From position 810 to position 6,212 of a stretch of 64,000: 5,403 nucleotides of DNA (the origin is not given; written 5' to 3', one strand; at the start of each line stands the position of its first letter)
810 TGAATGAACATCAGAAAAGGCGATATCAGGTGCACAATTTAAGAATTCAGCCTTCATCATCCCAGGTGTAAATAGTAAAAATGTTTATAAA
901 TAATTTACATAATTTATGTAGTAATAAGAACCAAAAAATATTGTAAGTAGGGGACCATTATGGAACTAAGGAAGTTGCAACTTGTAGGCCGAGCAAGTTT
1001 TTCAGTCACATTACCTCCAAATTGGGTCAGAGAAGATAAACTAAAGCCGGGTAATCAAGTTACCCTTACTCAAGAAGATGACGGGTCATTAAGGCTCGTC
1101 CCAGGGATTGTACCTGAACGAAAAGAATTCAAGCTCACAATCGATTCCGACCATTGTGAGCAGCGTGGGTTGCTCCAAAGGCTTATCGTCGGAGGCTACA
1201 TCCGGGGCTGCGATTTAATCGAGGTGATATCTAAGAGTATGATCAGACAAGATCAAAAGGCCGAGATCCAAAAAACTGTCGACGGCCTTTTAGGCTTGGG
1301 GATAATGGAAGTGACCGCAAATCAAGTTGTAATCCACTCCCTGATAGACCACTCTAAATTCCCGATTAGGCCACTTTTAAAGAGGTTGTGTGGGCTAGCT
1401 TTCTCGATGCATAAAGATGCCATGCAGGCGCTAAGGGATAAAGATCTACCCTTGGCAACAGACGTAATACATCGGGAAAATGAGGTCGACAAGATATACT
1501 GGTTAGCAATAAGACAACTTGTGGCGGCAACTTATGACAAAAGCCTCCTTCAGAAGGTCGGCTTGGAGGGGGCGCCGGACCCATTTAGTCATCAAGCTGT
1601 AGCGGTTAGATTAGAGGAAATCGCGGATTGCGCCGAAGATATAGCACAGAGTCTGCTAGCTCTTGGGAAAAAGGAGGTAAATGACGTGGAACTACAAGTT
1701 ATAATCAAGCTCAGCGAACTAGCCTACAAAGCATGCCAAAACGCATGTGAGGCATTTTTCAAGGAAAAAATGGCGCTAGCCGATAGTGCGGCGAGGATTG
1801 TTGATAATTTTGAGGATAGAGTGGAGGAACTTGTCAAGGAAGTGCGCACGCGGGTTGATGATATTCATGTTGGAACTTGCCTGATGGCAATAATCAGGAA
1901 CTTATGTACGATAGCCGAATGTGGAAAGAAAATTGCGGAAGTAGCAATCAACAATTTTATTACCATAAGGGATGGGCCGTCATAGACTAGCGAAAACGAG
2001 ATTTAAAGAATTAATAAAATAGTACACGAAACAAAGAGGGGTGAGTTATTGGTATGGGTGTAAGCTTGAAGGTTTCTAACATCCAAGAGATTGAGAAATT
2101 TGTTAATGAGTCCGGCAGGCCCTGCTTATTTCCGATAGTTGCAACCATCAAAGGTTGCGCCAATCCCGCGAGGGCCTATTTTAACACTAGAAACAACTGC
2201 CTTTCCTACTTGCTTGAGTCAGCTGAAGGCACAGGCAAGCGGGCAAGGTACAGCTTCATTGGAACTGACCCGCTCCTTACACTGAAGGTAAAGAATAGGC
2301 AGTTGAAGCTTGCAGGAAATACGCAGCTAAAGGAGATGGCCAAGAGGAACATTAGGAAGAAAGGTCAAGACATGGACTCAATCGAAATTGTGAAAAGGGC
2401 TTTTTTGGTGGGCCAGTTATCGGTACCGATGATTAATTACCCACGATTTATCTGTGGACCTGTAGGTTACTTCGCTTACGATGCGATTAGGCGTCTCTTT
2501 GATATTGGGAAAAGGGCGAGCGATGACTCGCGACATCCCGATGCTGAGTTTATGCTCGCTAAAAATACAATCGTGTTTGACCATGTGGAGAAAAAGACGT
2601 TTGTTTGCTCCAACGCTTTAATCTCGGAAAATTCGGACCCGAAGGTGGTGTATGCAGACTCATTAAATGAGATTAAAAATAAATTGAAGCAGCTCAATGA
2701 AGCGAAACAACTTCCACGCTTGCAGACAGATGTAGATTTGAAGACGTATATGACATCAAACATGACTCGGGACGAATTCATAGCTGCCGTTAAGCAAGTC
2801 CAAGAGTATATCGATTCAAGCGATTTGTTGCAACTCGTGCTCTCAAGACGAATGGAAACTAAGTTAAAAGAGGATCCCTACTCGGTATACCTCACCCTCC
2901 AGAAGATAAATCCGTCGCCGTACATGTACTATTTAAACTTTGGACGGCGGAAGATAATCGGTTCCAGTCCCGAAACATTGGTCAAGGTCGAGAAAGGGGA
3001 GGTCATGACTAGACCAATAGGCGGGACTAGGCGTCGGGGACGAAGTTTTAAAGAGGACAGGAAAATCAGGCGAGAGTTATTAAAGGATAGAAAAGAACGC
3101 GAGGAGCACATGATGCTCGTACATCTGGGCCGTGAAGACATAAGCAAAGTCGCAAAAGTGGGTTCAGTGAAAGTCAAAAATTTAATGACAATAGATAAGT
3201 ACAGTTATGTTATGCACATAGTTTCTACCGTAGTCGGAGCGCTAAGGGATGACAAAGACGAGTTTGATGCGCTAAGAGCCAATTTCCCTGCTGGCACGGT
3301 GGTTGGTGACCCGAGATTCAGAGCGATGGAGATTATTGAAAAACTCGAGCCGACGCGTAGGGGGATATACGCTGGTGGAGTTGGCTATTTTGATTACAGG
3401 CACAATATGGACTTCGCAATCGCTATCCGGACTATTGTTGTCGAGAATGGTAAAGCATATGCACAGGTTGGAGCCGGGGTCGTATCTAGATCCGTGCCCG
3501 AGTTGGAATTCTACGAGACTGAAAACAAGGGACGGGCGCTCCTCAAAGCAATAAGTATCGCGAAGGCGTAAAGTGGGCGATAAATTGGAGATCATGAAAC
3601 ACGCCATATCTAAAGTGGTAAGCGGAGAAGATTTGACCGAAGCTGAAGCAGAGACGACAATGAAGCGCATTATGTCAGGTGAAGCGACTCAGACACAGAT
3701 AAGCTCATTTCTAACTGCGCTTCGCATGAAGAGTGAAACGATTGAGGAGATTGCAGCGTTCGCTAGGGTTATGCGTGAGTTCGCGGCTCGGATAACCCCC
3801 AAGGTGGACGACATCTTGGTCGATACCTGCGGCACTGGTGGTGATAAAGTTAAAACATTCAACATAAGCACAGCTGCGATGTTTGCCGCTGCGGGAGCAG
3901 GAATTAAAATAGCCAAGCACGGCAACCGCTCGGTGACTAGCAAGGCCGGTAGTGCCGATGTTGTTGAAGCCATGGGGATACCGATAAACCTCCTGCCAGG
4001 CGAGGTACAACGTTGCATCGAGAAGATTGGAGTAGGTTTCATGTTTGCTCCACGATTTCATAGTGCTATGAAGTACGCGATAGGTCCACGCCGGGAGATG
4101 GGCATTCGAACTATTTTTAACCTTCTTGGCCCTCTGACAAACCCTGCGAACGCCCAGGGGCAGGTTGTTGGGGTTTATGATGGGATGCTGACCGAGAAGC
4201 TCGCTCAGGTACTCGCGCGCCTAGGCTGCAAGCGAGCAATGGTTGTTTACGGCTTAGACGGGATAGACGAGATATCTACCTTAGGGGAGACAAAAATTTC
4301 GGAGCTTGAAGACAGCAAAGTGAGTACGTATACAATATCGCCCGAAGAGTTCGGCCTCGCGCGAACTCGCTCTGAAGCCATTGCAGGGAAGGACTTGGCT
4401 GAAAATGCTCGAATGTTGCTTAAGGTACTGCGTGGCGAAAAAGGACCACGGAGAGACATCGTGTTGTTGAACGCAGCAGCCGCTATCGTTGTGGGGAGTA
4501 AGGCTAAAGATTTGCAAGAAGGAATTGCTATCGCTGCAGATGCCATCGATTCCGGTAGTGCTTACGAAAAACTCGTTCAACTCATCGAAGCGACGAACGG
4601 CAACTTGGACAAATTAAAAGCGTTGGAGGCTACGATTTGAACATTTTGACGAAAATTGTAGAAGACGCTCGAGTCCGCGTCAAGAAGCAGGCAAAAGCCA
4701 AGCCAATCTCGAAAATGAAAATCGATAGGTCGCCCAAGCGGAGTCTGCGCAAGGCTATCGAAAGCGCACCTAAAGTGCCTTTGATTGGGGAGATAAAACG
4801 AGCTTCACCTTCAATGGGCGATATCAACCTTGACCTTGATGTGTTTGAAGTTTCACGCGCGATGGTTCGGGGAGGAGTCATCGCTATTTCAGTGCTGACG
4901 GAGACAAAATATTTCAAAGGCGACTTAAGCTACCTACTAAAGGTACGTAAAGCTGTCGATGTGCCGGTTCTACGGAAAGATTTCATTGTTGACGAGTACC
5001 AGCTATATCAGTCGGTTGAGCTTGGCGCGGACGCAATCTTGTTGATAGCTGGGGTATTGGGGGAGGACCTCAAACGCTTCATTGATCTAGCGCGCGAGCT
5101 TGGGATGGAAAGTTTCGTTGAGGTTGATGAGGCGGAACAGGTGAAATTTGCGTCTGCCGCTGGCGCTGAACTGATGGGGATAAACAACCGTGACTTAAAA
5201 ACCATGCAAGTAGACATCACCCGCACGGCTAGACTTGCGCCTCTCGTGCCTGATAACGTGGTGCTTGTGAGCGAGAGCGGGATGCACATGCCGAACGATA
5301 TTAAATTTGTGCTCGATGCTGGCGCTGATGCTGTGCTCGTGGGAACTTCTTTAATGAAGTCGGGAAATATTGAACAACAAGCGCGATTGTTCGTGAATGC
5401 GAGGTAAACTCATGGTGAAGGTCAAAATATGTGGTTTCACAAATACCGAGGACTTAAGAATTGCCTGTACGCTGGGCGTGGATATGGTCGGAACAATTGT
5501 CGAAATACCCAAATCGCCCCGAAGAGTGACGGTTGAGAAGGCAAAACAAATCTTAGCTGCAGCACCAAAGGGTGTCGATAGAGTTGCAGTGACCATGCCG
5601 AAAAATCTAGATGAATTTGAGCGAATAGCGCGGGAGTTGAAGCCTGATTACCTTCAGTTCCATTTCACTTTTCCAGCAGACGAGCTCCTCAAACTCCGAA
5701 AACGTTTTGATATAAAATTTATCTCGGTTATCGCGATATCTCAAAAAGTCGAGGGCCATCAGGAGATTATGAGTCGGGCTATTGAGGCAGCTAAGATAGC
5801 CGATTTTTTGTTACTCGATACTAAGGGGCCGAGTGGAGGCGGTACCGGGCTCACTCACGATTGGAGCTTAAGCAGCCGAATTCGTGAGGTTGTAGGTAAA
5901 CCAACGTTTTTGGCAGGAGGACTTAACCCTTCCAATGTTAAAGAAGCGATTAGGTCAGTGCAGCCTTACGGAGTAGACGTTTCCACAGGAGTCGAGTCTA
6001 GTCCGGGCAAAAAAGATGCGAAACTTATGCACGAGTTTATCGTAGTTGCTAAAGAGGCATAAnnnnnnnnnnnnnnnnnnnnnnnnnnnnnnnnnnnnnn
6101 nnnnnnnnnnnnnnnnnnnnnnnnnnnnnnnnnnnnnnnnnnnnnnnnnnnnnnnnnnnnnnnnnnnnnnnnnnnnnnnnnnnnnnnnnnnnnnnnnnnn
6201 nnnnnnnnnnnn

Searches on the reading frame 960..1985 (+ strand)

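Call 26: search_protein_families(library=pfam, proteins=[window:960-1985:+], max_evalue=0.0001)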
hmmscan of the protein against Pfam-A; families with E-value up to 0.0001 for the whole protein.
window:960-1985:+ (341 aa): 2 families
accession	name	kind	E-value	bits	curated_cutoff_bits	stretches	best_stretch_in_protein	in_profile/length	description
PF01895.24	PhoU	-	6.2e-17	62.2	23.5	1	140-231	1-88/89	PhoU domain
PF04014.23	MazE_antitoxin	-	4.4e-06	27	24.7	1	11-48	5-42/48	Antidote-toxin recognition MazE, bacterial antitoxin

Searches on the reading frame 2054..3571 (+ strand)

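Call 26: search_protein_families(library=pfam, proteins=[window:2054-3571:+], max_evalue=0.0001)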
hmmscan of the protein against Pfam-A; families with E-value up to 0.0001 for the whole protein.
window:2054-3571:+ (505 aa): 2 families
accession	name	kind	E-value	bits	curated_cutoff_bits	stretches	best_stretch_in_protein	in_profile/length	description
PF00425.24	Chorismate_bind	-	4.7e-86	289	27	1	239-492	2-257/257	chorismate binding enzyme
PF04715.19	Anth_synt_I_N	-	1.4e-29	103.5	23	1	37-184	4-140/140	Anthranilate synthase component I, N terminal region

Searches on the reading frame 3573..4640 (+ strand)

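Call 26: search_protein_families(library=pfam, proteins=[window:3573-4640:+], max_evalue=0.0001)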
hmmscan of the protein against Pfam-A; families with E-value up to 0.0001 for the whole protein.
window:3573-4640:+ (355 aa): 2 families
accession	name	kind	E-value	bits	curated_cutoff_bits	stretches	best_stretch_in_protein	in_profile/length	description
PF00591.27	Glycos_transf_3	-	3.1e-93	312.5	27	1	81-331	3-253/253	Glycosyl transferase family, a/b domain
PF02885.22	Glycos_trans_3N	-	5.7e-25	87.3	26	1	9-71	1-63/63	Glycosyl transferase family, helical bundle domain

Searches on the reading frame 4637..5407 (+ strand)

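Call 26: search_protein_families(library=pfam, proteins=[window:4637-5407:+], max_evalue=0.0001)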
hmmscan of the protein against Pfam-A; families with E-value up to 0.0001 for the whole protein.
window:4637-5407:+ (256 aa): 2 families
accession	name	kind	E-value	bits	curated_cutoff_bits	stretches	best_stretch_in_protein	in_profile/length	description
PF00218.27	IGPS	-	4e-75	252.7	27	1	4-250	1-252/254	Indole-3-glycerol phosphate synthase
PF05690.20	ThiG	-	3e-05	23.9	23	0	208-254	176-222/247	Thiazole biosynthesis protein ThiG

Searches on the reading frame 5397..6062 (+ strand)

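Call 26: search_protein_families(library=pfam, proteins=[window:5397-6062:+], max_evalue=0.0001)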
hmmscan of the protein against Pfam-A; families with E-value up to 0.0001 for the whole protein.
window:5397-6062:+ (221 aa): 1 family
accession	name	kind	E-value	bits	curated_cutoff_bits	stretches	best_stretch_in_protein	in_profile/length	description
PF00697.28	PRAI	-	2.8e-36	125.5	22.7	1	9-215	1-191/193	N-(5'phosphoribosyl)anthranilate (PRA) isomerase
